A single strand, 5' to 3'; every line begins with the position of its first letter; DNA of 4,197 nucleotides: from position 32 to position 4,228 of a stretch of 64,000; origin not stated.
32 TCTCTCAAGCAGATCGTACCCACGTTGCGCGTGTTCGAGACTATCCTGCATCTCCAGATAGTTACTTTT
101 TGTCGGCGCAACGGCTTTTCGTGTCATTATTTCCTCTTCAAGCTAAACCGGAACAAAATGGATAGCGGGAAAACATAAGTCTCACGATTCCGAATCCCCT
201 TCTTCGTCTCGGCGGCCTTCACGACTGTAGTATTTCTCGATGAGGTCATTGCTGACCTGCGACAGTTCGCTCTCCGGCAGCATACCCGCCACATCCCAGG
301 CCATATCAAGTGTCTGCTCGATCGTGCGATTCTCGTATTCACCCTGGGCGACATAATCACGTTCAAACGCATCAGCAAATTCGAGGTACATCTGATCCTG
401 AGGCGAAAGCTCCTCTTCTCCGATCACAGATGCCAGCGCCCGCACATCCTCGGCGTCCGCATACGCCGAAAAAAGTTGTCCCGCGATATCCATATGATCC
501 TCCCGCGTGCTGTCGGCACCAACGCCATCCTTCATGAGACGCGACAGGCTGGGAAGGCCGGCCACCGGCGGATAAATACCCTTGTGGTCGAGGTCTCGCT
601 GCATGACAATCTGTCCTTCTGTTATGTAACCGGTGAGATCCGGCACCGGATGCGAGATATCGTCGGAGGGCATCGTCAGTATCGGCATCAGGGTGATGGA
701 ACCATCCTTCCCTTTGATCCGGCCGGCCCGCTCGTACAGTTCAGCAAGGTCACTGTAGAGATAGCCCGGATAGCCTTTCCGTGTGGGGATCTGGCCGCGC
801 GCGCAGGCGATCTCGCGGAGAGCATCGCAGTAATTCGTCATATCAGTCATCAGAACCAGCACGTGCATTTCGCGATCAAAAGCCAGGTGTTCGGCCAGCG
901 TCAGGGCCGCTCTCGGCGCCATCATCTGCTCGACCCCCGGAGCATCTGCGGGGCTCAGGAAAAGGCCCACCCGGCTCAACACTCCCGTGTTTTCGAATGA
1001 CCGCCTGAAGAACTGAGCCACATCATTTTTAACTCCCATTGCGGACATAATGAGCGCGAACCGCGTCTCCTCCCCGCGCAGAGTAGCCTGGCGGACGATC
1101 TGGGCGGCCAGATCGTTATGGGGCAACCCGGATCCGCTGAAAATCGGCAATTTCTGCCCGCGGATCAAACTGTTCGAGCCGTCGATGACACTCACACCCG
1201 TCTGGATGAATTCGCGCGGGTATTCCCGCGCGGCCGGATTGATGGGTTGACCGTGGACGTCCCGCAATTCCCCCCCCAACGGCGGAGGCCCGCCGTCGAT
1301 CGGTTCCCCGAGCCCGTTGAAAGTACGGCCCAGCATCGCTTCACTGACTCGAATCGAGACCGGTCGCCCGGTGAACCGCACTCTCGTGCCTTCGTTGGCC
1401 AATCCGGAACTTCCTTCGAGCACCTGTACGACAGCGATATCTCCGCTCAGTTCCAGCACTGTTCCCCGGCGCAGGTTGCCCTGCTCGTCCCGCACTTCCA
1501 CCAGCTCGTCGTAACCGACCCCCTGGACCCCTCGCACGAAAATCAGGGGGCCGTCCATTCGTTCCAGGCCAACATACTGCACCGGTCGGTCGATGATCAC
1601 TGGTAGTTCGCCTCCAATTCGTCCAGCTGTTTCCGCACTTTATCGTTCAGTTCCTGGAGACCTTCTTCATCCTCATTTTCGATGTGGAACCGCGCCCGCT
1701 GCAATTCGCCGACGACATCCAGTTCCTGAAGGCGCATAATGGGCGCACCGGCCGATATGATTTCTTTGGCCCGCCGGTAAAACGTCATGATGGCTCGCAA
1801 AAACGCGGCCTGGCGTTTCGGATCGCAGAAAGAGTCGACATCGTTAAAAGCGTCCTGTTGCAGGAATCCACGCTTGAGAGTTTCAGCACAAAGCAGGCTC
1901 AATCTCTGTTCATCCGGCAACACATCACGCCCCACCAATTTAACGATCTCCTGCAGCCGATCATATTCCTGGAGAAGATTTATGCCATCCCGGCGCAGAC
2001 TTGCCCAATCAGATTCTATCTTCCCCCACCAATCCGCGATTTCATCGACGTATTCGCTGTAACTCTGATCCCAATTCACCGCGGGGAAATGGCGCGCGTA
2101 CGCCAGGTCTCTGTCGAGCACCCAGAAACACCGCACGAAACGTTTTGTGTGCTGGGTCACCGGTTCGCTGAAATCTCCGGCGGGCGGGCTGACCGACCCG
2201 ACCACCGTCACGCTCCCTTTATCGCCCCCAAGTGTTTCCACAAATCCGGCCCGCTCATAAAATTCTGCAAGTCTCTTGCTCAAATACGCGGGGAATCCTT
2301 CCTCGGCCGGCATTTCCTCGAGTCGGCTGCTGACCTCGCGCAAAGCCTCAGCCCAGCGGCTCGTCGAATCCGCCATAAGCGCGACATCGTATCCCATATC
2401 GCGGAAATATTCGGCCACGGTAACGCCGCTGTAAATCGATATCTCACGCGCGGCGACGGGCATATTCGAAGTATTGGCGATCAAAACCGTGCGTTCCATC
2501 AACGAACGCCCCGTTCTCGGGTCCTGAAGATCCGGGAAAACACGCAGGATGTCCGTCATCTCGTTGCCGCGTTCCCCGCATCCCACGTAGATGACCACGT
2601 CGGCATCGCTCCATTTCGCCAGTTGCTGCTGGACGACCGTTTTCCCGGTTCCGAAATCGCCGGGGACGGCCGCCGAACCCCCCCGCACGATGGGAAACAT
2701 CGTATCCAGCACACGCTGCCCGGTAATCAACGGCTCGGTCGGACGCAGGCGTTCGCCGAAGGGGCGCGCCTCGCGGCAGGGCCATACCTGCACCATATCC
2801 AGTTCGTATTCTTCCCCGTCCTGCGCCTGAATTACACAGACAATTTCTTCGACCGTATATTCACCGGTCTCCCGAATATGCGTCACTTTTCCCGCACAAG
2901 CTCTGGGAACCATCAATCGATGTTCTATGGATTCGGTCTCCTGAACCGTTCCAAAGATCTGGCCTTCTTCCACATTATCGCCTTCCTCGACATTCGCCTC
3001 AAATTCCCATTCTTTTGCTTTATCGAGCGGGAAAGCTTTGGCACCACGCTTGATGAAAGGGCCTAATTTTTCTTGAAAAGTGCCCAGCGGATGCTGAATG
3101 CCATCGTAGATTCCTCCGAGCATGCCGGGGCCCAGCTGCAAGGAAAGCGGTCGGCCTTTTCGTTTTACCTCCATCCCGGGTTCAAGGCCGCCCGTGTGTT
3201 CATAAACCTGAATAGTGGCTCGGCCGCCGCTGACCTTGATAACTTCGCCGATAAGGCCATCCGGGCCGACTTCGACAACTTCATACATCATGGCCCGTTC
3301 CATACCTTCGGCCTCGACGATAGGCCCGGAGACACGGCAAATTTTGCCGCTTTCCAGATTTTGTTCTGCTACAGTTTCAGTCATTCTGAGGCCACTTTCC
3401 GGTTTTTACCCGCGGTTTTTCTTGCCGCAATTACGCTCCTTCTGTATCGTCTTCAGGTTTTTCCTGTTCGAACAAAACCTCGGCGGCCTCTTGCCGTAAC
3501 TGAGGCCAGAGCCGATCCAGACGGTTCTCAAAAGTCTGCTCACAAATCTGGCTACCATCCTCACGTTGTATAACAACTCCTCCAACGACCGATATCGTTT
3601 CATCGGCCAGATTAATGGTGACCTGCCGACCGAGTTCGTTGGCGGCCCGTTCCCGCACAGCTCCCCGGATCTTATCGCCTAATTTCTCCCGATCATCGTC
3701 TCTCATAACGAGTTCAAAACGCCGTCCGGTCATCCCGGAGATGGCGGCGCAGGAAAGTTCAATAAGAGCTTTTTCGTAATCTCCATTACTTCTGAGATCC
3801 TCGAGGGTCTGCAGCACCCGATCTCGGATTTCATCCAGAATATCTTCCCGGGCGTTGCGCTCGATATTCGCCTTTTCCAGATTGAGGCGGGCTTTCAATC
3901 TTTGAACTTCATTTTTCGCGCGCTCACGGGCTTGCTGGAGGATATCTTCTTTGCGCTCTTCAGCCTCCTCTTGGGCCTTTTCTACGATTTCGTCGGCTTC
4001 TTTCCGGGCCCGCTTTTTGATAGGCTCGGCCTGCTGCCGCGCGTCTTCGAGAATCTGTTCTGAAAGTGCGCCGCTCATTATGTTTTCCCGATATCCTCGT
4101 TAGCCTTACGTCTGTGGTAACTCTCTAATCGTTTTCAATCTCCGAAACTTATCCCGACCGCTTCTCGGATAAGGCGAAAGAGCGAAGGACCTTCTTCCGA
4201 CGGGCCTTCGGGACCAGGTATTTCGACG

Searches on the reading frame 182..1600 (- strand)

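Call 41: search_protein_families(library=pfam, proteins=[window:182-1600:-], max_evalue=0.0001)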
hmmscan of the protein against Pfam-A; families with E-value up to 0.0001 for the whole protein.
window:182-1600:- (472 aa): 3 families
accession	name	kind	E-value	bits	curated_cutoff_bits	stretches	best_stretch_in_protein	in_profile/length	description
PF00006.31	ATP-synt_ab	-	1.3e-70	237.8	29.5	1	135-353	1-213/213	ATP synthase alpha/beta family, nucleotide-binding domain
PF22919.1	ATP-synt_VA_C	-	4.1e-30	104.3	24.7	1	359-458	2-101/101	C-terminal domain of V and A type ATP synthase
PF02874.29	ATP-synt_ab_N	-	1.1e-12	48.7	20.9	1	16-78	5-69/69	ATP synthase alpha/beta family, beta-barrel domain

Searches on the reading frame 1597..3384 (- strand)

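Call 41: search_protein_families(library=pfam, proteins=[window:1597-3384:-], max_evalue=0.0001)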
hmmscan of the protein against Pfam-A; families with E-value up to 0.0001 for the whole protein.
window:1597-3384:- (595 aa): 4 families
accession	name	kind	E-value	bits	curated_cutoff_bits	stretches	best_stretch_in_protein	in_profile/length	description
PF00006.31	ATP-synt_ab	-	1.6e-75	253.8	29.5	1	222-443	1-213/213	ATP synthase alpha/beta family, nucleotide-binding domain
PF16886.11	ATP-synt_ab_Xtn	-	1.1e-30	105.6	25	1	119-204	3-88/88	ATPsynthase alpha/beta subunit barrel-sandwich domain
PF22919.1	ATP-synt_VA_C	-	7.7e-19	68.1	24.7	1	453-546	5-95/101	C-terminal domain of V and A type ATP synthase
PF02874.29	ATP-synt_ab_N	-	1.2e-13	51.7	20.9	1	15-77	1-69/69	ATP synthase alpha/beta family, beta-barrel domain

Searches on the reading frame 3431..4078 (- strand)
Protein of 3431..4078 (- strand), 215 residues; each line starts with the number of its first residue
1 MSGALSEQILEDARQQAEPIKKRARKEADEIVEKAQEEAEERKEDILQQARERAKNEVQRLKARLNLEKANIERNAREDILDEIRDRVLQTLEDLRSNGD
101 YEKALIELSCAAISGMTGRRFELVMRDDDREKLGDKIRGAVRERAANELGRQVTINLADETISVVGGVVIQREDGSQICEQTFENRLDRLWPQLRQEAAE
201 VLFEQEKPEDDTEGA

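Call 41: search_protein_families(library=pfam, proteins=[window:3431-4078:-], max_evalue=0.0001)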
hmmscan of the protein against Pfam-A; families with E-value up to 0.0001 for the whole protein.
window:3431-4078:- (215 aa): 1 family
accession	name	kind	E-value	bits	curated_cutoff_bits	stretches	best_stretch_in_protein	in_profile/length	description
PF01991.23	vATP-synt_E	-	6.7e-23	81.6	24.2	1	9-203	2-199/199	ATP synthase (E/31 kDa) subunit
